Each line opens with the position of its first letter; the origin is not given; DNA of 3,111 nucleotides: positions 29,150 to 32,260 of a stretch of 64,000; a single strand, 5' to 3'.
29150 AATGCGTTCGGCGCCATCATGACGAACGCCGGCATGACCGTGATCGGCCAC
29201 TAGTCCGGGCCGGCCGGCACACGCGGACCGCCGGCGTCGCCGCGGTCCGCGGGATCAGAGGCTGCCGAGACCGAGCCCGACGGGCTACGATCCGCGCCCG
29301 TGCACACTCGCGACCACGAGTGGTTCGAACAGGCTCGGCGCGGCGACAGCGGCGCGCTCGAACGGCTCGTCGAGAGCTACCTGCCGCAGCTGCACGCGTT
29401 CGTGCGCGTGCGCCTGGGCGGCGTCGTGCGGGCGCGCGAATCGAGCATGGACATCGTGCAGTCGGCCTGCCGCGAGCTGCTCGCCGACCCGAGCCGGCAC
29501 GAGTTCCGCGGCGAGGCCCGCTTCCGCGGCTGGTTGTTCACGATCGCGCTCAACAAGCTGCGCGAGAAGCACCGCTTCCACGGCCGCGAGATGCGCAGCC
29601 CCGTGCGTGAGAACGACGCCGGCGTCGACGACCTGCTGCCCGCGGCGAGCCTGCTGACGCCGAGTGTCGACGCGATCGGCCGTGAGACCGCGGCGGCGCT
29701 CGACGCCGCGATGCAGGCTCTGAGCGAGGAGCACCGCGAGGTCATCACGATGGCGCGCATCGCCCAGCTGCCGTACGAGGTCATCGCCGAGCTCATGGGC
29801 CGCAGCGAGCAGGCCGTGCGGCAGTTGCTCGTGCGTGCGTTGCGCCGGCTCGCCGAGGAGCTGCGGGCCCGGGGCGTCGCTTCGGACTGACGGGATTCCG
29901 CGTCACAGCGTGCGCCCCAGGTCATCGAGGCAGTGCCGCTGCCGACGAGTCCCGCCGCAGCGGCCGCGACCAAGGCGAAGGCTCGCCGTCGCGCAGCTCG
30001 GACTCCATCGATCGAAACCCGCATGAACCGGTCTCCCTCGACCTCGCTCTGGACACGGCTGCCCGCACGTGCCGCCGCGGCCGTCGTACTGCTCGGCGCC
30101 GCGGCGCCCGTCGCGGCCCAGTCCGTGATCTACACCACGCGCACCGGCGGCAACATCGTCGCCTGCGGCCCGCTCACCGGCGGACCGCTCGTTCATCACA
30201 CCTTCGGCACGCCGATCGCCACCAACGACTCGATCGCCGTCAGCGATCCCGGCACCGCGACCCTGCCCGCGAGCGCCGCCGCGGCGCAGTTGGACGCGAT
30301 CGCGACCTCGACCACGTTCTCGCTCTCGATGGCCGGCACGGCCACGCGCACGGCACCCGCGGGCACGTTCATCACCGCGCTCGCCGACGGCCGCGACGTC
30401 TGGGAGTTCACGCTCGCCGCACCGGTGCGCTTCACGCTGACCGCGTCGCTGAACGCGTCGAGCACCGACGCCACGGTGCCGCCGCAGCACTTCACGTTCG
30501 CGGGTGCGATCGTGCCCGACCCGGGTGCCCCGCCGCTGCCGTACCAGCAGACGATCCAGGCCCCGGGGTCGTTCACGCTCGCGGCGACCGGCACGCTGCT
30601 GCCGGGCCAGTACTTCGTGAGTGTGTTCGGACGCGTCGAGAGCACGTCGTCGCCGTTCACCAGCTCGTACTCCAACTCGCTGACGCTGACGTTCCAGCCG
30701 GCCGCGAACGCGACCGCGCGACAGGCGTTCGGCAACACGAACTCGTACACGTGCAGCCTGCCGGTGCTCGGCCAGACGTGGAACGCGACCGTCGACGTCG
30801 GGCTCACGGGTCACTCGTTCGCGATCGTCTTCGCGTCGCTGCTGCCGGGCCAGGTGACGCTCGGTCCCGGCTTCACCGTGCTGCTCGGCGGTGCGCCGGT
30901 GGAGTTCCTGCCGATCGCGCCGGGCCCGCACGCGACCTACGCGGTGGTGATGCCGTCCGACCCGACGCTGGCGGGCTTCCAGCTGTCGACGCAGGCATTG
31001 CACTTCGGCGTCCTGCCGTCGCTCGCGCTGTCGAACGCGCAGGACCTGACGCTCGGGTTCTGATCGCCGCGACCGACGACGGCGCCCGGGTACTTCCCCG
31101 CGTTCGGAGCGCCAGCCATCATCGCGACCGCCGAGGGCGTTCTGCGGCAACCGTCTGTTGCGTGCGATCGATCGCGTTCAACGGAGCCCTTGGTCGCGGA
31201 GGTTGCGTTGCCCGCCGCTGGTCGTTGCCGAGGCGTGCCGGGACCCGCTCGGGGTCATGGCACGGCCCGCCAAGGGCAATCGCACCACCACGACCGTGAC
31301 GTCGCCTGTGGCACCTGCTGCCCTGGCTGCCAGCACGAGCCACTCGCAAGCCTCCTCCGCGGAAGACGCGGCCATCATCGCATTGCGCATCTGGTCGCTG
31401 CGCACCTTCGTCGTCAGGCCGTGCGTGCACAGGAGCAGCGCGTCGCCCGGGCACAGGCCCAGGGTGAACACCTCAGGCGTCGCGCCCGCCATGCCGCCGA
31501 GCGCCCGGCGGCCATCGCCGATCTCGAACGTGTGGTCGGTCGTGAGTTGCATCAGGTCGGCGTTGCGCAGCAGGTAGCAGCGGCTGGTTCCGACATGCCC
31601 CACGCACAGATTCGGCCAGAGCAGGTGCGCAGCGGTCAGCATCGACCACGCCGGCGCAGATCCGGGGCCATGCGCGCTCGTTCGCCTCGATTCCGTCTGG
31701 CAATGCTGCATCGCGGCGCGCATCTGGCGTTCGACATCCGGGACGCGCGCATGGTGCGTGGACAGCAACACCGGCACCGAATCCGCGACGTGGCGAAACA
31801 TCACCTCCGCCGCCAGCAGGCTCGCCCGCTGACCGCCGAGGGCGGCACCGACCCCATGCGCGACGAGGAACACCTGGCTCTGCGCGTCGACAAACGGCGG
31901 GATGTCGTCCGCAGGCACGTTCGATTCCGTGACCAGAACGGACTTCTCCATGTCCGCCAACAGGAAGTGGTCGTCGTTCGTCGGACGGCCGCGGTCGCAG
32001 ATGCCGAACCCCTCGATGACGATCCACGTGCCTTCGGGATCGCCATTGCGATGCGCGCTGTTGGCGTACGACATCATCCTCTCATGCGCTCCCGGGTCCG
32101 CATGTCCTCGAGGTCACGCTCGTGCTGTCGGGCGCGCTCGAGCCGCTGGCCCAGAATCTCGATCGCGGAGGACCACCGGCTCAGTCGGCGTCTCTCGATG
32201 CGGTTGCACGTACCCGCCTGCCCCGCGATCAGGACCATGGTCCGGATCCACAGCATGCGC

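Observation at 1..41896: An unassigned extreme-C-terminal module of about 110 aa is shared by seven otherwise unrelated secreted proteins within 42 kb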

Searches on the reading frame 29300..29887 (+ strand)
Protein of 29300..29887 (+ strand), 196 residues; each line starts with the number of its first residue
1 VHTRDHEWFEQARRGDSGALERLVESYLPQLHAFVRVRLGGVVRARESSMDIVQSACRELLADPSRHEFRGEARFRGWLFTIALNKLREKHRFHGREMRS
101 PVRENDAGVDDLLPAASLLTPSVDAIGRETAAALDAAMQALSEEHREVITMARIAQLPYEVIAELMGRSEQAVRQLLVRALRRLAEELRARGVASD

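Call 22: search_protein_families(library=pfam, proteins=[window:29300-29887:+], max_evalue=0.001)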
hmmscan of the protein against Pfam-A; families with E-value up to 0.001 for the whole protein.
window:29300-29887:+ (196 aa): 4 families
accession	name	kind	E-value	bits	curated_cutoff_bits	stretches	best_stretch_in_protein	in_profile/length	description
PF08281.18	Sigma70_r4_2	-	2.5e-13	49.9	25.7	1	133-184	3-54/54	Sigma-70, region 4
PF04545.22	Sigma70_r4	-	2.9e-11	43.2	24.1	1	137-185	1-49/50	Sigma-70, region 4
PF04542.20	Sigma70_r2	-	6.3e-07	29.5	24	1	23-96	1-70/71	Sigma-70 region 2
PF07638.17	Sigma70_ECF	-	2.9e-05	24.5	21.1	1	7-187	6-182/185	ECF sigma factor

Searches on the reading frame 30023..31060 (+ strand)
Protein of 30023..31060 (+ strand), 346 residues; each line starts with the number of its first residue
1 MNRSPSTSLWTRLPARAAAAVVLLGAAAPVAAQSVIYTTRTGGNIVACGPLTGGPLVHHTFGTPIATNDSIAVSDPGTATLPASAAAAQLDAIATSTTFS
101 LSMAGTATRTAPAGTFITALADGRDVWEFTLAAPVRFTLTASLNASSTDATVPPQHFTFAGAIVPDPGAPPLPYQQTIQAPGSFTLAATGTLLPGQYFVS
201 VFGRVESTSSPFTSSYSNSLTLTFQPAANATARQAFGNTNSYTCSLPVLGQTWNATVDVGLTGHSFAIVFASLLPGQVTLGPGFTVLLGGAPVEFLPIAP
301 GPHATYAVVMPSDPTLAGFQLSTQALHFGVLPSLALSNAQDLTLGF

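Call 12: search_protein_families(library=pfam, proteins=[window:30023-31060:+], max_evalue=1)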
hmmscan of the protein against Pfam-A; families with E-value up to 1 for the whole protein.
window:30023-31060:+ (346 aa): 2 families
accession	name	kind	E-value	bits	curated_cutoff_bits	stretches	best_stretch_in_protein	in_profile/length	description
PF13360.13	PQQ_2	-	0.016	15.3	27.6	1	8-75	95-160/233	Outer membrane protein assembly factor BamB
PF12478.13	UBAP2-Lig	-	0.058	14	22.2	1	307-329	9-31/33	UBAP2/protein lingerer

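Call 13: search_protein_families(library=ncbifam, proteins=[window:30023-31060:+], max_evalue=1)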
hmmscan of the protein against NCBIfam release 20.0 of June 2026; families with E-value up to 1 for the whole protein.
window:30023-31060:+ (346 aa): 1 family
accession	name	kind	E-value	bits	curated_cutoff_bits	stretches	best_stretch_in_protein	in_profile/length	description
NF041550.1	CesT_sub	subfamily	0.061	13.3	120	1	74-147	63-134/143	type III secretion system chaperone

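Call 90: find_homologous_proteins(query=window:30023-31060:+, max_evalue=0.001)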
Query window:30023-31060:+ (346 aa): 28 proteins with E <= 0.001 among 8000 candidates.
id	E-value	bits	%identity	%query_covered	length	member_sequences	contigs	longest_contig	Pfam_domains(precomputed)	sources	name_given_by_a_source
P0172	6.4e-215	731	100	100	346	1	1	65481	-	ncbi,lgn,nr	ncbi:MAG TPA: hypothetical protein VFZ65_05265 [Planctomycetota bacterium]|nr:hypothetical protein [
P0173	2.9e-128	446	67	91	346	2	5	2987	-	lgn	-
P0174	1.1e-125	437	64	91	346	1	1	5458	-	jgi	jgi:hypothetical protein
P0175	9.3e-124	431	65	95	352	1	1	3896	-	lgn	-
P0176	6.7e-120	418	63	91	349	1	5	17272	-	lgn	-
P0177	5.8e-118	412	64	91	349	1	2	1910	-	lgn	-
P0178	7.1e-117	408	64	91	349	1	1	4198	-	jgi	jgi:hypothetical protein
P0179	2.1e-110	387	61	91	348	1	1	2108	-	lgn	-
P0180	5.1e-110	386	61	90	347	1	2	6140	-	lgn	-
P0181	1.7e-109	384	60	91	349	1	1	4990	-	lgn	-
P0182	1.0e-108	382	61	90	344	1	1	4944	-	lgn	-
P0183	1.5e-108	381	59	95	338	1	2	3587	-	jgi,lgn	jgi:hypothetical protein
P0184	1.2e-106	375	60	97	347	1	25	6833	-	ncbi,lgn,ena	-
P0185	4.6e-105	370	58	90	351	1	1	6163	-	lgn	-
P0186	7.0e-105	369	59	91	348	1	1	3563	-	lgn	-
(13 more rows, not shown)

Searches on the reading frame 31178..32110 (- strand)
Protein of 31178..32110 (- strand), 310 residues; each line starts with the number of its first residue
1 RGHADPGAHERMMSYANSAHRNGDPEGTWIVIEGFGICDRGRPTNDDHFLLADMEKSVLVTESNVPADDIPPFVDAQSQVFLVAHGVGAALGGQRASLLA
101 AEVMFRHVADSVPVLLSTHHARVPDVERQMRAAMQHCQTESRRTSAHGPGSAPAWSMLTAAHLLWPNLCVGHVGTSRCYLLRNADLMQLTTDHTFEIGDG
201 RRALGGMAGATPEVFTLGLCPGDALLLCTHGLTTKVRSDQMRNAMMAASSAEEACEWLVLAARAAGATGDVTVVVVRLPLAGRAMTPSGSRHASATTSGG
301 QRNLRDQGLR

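Call 80: search_protein_families(library=pfam, proteins=[window:31178-32110:-], max_evalue=0.001)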
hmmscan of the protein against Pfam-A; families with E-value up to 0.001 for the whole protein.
window:31178-32110:- (310 aa): 3 families
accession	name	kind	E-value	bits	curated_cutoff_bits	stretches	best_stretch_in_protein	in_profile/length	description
PF13672.11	PP2C_2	-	2.7e-06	27.5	24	1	74-240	20-182/209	Protein phosphatase 2C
PF07228.17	SpoIIE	-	1.3e-05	25.6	25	1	192-278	93-191/192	Stage II sporulation protein E (SpoIIE)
PF00481.26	PP2C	-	9e-05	22.7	20.3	0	96-194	48-141/255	Protein phosphatase 2C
